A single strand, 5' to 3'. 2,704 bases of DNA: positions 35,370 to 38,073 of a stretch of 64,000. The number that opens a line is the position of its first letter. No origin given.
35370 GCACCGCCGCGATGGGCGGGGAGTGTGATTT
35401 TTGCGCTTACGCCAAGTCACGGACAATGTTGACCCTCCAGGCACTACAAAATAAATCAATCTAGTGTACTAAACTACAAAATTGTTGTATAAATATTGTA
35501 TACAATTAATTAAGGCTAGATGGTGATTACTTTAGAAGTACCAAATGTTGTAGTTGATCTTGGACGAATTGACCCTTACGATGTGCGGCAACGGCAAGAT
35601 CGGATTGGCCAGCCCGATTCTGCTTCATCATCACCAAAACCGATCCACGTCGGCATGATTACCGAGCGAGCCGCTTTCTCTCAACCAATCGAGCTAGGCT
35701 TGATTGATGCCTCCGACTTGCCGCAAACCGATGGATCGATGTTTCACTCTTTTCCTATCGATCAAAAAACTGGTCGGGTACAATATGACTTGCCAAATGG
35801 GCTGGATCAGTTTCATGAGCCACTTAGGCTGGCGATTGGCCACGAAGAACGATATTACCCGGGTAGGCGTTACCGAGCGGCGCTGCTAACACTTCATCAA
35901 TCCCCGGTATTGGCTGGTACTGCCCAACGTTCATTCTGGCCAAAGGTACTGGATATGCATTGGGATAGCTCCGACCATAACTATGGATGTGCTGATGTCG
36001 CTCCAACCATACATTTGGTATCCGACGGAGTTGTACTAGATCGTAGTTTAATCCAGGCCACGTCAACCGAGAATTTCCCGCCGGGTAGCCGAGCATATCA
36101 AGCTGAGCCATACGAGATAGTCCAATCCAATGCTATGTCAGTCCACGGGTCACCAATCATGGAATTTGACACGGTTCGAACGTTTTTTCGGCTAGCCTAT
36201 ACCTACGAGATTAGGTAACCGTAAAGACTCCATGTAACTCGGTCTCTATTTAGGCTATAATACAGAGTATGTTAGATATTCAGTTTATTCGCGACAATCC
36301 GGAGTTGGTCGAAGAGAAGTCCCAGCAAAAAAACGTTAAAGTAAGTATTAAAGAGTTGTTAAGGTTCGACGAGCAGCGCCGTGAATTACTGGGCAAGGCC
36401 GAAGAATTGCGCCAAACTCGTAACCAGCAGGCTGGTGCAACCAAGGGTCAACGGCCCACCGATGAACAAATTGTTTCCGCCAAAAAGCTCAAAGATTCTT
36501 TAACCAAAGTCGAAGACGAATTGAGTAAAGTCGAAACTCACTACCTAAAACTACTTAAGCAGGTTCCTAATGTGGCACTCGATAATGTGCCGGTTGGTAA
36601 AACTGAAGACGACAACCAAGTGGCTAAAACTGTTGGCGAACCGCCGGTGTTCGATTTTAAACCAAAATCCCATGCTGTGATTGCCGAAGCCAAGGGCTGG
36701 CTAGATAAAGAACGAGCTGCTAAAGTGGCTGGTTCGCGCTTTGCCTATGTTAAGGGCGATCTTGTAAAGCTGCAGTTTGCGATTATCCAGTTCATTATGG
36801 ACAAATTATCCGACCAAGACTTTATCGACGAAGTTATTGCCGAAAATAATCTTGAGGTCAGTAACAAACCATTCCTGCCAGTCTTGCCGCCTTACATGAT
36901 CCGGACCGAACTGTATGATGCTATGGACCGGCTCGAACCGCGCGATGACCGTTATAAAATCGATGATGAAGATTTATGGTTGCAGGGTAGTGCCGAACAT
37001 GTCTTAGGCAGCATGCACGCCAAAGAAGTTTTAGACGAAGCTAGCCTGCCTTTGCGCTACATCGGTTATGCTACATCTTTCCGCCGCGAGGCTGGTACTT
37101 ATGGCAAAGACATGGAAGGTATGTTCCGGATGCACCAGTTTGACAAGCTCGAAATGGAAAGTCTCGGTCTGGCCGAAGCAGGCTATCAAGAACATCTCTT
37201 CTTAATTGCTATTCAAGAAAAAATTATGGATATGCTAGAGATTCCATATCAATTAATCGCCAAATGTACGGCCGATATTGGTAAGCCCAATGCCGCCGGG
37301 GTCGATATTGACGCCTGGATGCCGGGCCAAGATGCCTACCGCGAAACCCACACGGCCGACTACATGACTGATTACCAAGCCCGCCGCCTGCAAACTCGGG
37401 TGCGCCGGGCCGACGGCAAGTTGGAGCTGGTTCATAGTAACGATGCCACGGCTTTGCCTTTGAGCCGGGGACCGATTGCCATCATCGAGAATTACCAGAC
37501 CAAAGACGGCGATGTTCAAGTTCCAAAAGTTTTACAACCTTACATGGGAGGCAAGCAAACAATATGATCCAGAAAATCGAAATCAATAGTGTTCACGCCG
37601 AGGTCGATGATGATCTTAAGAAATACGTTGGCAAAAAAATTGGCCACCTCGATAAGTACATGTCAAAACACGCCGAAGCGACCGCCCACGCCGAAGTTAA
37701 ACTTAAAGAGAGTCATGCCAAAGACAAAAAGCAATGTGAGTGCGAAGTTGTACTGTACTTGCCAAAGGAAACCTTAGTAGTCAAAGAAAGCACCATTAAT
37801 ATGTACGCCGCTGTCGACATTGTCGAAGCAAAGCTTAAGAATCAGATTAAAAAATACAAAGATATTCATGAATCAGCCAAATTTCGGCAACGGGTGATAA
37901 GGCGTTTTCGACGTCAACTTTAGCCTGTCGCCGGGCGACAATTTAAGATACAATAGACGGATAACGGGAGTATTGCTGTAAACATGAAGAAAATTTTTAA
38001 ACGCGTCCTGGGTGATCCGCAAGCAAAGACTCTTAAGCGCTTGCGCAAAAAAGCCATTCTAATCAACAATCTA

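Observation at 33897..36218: Candidate novel three-gene island: two paralogous His-rich unknown proteins bracket a four-Cys PD-(D/E)XK nuclease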

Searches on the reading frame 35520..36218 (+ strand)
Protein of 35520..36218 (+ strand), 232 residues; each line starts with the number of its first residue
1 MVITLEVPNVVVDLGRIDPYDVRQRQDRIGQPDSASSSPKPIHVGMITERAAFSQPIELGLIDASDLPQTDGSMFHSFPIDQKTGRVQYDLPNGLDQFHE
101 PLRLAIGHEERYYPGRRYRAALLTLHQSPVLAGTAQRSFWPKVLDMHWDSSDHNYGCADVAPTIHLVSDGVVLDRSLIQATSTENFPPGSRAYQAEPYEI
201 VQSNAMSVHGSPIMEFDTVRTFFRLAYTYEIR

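Call 3: search_protein_families(library=pfam, proteins=[window:35520-36218:+], max_evalue=1)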
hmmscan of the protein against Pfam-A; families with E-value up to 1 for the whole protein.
window:35520-36218:+ (232 aa): 0 families

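Call 7: find_homologous_proteins(query=window:35520-36218:+)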
Query window:35520-36218:+ (232 aa): 1 proteins with E <= 0.001 among 673 candidates.
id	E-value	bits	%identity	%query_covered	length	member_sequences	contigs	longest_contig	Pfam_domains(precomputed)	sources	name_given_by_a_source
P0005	6.9e-154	528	100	100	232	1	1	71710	-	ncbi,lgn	ncbi:MAG: hypothetical protein ABIQ89_03300 [Candidatus Saccharimonadales bacterium]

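Call 21: search_protein_families(library=ncbifam, proteins=[window:35520-36218:+], max_evalue=1)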
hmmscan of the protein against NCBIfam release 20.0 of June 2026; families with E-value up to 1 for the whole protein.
window:35520-36218:+ (232 aa): 0 families

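Call 22: search_protein_families(library=padloc, proteins=[window:35520-36218:+], max_evalue=1)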
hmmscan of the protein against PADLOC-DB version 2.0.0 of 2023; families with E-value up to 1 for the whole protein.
window:35520-36218:+ (232 aa): 0 families

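Call 49: search_solved_structures(query=window:35520-36218:+, max_evalue=10, show_alignments=2)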
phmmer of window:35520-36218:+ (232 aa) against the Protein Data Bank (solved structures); distinct sequences matched with E-value up to 10: 4.
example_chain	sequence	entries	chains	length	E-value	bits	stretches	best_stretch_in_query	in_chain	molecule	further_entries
6ph2_A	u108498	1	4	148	0.22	14.5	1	39-110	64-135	Blue-light-activated histidine kinase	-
6ph3_A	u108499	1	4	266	0.62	13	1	39-111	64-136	Blue-light-activated histidine kinase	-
6pps_A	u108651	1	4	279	0.68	12.9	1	39-111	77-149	Blue-light-activated histidine kinase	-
3t50_A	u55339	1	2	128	0.72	12.8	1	39-100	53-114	Blue-light-activated histidine kinase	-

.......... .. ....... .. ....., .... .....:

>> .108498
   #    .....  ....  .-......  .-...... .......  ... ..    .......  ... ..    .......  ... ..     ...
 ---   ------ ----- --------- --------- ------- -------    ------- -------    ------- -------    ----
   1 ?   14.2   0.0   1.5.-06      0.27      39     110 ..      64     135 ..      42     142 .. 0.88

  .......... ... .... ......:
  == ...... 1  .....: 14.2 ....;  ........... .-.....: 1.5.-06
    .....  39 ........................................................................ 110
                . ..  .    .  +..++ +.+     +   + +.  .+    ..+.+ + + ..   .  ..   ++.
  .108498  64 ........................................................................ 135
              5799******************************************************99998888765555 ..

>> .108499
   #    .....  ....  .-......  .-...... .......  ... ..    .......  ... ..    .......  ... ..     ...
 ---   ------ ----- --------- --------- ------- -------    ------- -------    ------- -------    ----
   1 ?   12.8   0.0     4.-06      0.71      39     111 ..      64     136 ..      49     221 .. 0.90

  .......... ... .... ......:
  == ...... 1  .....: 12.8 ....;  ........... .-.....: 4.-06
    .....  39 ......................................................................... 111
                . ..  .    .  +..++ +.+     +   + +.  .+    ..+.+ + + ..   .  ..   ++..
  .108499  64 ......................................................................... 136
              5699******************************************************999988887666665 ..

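Call 54: find_related_loci(query=window:35520-36218:+, collection=metagenome_contigs, flank=4000)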
Query window:35520-36218:+ (232 aa) in metagenome_contigs; peptide patterns used: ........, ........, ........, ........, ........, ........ (x = any residue, [..] = any of these).
52 stretches matched a pattern, but none encodes a relative of the query by tblastn (E <= 1e-3).

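Call 83: search_protein_families(library=phrogs, proteins=[window:35520-36218:+], max_evalue=0.1)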
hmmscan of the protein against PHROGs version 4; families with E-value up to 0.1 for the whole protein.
window:35520-36218:+ (232 aa): 0 families

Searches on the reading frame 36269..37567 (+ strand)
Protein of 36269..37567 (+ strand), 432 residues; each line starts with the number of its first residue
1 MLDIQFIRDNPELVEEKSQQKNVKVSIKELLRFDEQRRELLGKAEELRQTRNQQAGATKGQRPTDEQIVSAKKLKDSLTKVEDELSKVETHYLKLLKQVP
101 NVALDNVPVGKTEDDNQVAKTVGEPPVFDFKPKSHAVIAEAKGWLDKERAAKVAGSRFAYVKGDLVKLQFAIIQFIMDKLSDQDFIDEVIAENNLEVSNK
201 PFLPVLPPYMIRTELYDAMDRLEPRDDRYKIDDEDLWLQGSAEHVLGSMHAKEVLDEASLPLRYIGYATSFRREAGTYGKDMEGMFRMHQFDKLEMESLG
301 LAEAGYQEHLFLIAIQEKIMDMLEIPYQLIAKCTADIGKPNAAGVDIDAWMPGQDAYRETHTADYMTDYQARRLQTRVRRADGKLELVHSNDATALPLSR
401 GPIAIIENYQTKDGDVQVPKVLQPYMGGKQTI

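Call 91: search_protein_families(library=pfam, proteins=[window:36269-37567:+], max_evalue=0.01)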
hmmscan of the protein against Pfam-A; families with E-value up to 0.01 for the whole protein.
window:36269-37567:+ (432 aa): 2 families
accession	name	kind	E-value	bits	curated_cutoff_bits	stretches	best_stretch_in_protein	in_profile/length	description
PF00587.30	tRNA-synt_2b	-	1.2e-21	78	29.3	1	231-409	3-179/179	tRNA synthetase class II core domain (G, H, P, S and T)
PF02403.27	Seryl_tRNA_N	-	5.8e-18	65.5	28.2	1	1-102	1-107/108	Seryl-tRNA synthetase N-terminal domain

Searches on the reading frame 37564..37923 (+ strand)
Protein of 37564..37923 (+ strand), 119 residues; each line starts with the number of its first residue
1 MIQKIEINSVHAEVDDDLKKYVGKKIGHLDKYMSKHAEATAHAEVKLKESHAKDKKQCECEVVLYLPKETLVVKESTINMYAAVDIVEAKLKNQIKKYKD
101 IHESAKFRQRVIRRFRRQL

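Call 74: search_protein_families(library=pfam, proteins=[window:37564-37923:+], max_evalue=0.01)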
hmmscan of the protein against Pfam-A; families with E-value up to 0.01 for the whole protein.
window:37564-37923:+ (119 aa): 1 family
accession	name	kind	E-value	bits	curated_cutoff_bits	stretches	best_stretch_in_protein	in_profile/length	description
PF02482.25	Ribosomal_S30AE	-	8.5e-17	62.1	23.7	1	5-100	1-85/88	Sigma 54 modulation protein / S30EA ribosomal protein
